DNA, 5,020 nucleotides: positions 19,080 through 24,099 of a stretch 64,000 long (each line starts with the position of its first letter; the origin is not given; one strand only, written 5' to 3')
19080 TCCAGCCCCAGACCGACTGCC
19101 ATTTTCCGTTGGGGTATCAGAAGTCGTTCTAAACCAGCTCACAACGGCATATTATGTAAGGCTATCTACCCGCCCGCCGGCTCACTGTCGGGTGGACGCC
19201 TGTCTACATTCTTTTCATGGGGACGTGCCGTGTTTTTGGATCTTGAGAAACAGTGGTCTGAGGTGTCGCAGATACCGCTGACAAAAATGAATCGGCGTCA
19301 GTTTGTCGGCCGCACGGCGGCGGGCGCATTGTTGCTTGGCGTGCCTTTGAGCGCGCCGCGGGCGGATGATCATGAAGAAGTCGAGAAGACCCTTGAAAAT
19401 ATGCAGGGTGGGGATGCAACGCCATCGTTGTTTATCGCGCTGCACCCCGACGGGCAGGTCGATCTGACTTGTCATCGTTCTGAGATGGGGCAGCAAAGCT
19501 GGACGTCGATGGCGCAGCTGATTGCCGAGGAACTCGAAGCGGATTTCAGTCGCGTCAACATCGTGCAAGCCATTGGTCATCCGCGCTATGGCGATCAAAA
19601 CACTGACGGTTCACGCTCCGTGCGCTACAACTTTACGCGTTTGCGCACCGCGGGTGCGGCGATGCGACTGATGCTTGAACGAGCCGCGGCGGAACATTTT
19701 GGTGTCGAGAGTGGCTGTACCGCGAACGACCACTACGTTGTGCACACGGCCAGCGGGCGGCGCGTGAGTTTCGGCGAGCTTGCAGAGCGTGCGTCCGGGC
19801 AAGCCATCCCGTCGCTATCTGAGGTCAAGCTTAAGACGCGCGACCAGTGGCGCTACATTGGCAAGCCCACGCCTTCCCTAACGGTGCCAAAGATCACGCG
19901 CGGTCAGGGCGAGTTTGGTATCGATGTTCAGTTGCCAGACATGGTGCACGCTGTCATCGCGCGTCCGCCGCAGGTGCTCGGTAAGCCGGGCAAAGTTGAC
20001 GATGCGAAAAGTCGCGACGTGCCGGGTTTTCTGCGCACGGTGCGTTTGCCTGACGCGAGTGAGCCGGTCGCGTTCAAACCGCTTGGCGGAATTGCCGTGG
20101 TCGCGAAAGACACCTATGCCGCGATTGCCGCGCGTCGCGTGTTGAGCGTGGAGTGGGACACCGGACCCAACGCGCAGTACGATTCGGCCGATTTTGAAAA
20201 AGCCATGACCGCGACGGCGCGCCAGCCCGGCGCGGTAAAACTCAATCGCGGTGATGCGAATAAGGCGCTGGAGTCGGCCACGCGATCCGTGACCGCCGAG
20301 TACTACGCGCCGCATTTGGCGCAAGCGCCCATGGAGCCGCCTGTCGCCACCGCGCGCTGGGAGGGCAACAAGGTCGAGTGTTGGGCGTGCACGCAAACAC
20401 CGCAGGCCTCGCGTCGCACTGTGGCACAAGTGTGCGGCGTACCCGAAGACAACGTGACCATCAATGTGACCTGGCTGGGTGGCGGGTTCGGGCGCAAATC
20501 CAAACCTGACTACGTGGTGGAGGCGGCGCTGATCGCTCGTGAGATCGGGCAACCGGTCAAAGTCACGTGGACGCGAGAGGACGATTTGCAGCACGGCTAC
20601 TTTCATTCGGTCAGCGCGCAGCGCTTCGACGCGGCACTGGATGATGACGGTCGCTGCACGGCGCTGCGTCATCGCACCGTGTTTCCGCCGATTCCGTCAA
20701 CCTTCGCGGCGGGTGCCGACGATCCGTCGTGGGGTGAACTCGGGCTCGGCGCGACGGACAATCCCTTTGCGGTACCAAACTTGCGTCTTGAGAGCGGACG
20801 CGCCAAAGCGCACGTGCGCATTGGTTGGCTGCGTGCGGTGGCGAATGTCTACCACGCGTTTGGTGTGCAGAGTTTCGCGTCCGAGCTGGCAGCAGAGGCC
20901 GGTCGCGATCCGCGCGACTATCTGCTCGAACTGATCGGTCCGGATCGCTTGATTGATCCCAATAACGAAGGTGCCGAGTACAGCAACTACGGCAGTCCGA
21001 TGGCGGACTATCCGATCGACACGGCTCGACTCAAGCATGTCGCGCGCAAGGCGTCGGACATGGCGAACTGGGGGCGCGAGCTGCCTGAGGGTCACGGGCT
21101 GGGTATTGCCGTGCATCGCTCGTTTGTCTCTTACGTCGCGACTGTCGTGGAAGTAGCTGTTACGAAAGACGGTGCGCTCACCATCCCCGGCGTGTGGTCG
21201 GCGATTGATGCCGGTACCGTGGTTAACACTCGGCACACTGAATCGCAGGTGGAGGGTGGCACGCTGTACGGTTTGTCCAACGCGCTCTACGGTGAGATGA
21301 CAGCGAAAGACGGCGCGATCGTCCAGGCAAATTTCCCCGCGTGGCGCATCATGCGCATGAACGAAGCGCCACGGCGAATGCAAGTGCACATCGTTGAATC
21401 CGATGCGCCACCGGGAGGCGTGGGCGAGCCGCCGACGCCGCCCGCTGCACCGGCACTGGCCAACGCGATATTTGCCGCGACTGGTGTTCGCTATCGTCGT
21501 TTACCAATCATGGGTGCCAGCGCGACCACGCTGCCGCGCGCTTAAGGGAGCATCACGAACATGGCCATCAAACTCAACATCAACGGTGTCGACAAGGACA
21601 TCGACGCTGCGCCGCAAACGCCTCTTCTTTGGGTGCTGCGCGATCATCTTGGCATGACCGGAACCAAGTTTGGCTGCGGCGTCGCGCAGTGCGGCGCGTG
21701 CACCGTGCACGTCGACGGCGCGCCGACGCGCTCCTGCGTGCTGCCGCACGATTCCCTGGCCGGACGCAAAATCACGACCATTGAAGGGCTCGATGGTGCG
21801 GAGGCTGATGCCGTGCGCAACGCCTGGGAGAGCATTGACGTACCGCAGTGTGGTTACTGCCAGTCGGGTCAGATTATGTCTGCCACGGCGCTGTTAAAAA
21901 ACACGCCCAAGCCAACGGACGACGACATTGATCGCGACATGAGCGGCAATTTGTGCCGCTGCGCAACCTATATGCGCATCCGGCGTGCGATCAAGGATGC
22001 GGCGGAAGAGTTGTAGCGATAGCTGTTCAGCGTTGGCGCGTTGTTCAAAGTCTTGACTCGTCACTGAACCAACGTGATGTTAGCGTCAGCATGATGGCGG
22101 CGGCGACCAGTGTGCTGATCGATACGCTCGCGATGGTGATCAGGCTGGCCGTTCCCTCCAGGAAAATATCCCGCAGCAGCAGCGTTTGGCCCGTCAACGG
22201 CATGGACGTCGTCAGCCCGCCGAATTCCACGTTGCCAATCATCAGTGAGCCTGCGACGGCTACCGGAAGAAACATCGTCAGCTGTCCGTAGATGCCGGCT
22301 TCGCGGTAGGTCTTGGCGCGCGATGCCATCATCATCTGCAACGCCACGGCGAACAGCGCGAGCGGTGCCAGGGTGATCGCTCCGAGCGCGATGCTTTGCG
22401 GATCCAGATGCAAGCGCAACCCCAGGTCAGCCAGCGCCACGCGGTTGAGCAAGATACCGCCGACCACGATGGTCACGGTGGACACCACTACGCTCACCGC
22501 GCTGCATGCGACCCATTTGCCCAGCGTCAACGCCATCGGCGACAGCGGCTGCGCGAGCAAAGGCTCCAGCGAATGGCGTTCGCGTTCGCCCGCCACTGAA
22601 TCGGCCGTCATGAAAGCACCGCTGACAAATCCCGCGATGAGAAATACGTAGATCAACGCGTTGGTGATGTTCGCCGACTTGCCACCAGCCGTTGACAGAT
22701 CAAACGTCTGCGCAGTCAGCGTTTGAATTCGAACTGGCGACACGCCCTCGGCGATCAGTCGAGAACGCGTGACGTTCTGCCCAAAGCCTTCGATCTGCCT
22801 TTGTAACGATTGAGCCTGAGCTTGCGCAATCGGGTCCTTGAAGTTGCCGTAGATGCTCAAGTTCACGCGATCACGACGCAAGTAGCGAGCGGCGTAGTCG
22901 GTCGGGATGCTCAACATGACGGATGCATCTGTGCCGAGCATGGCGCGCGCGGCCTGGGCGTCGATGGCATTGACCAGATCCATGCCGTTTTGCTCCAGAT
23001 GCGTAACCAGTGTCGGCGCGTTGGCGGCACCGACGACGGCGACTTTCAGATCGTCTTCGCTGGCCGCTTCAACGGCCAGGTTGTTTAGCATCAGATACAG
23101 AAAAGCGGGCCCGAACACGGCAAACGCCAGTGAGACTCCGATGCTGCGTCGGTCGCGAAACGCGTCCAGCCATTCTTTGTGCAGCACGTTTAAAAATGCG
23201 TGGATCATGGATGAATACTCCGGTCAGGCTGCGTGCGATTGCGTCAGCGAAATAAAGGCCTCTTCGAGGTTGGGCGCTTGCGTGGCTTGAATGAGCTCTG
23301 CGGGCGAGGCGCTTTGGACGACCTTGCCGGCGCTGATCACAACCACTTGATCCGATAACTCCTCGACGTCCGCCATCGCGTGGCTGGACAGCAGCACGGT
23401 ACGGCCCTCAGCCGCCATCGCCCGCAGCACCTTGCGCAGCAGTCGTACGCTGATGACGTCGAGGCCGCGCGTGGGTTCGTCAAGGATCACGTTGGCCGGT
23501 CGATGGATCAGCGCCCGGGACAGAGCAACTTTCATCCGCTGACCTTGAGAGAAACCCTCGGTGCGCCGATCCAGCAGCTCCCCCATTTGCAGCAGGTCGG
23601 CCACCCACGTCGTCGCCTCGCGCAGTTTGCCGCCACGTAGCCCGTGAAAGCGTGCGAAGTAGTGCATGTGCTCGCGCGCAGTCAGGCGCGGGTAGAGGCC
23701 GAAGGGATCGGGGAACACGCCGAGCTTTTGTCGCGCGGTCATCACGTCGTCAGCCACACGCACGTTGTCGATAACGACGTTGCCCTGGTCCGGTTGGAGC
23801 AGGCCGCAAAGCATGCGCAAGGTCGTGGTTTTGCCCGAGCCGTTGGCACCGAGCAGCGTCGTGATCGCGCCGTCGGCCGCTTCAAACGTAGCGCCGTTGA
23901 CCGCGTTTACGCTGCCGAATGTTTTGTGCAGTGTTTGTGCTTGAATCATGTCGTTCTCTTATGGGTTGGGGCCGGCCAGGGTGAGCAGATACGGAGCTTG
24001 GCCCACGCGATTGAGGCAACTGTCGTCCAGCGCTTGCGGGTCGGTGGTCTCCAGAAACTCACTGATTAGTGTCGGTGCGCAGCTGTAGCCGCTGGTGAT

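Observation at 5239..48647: Six secreted proteins with unrelated passenger domains share one TSP3 + dockerin-like calcium module, suggesting a docking or surface-display system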

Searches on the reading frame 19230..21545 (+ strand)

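Call 9: search_protein_families(library=pfam, proteins=[window:19230-21545:+], max_evalue=0.001)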
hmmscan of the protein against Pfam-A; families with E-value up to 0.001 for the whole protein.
window:19230-21545:+ (771 aa): 2 families
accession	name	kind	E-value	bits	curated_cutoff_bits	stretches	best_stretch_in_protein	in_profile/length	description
PF02738.23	MoCoBD_1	-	5.4e-37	127.6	27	1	337-562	12-237/244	Molybdopterin cofactor-binding domain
PF20256.3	MoCoBD_2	-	1.4e-27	97.4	27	2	66-208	49-184/283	Molybdopterin cofactor-binding domain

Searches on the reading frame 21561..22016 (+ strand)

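Call 10: search_protein_families(library=pfam, proteins=[window:21561-22016:+], max_evalue=0.001)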
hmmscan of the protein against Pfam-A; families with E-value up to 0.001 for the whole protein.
window:21561-22016:+ (151 aa): 3 families
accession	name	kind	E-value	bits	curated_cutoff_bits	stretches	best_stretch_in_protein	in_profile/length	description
PF01799.25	Fer2_2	-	9.1e-27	93.4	30.3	1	73-145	1-75/75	[2Fe-2S] binding domain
PF00111.32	Fer2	-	4.8e-08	33.3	21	1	6-57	2-53/77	2Fe-2S iron-sulfur cluster binding domain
PF13085.11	Fer2_3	-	2.8e-05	24.5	27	1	38-79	51-91/107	2Fe-2S iron-sulfur cluster binding domain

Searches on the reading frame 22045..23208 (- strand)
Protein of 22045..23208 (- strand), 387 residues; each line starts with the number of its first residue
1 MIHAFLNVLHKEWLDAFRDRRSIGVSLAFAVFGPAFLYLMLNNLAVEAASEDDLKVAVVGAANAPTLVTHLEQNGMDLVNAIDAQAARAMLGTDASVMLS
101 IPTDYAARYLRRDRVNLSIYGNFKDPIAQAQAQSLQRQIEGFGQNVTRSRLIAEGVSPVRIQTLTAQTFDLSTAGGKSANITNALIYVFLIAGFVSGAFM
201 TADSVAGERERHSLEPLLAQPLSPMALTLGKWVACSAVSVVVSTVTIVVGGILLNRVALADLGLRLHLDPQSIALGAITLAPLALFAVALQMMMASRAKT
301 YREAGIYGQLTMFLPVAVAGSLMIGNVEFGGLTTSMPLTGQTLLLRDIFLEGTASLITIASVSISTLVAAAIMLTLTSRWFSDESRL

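Call 10: search_protein_families(library=pfam, proteins=[window:22045-23208:-], max_evalue=0.001)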
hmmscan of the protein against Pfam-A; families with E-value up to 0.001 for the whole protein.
window:22045-23208:- (387 aa): 3 families
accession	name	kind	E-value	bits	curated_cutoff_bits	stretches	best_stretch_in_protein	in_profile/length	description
PF12698.13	ABC2_membrane_3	-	4.1e-22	79.2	31.6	1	27-377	4-345/347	ABC-2 family transporter protein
PF12679.13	ABC2_membrane_2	-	1.2e-19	71.1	27.2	1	6-320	1-201/283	ABC-2 family transporter protein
PF01061.29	ABC2_membrane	-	2.3e-08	34.3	26.9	1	175-314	43-172/211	ABC-2 type transporter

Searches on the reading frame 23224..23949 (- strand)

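Call 10: search_protein_families(library=pfam, proteins=[window:23224-23949:-], max_evalue=0.001)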
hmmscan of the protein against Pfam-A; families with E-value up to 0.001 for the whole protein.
window:23224-23949:- (241 aa): 5 families
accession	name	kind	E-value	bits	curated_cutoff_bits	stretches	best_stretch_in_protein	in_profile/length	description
PF00005.33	ABC_tran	-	1.6e-27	97.2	25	1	18-160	2-136/137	ABC transporter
PF13304.12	AAA_21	-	2.4e-08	34.9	27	0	133-190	238-298/304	AAA domain, putative AbiEii toxin, Type IV TA system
PF04310.18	MukB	-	4.9e-05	23.6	23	1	20-75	20-74/226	MukB N-terminal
PF25199.1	nSTAND_NTPase5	-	0.00037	20.8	34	0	24-55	38-69/145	Novel STAND NTPase 5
PF20720.3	nSTAND3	-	0.00098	19.3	27.2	0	29-84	19-76/155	Novel STAND NTPase 3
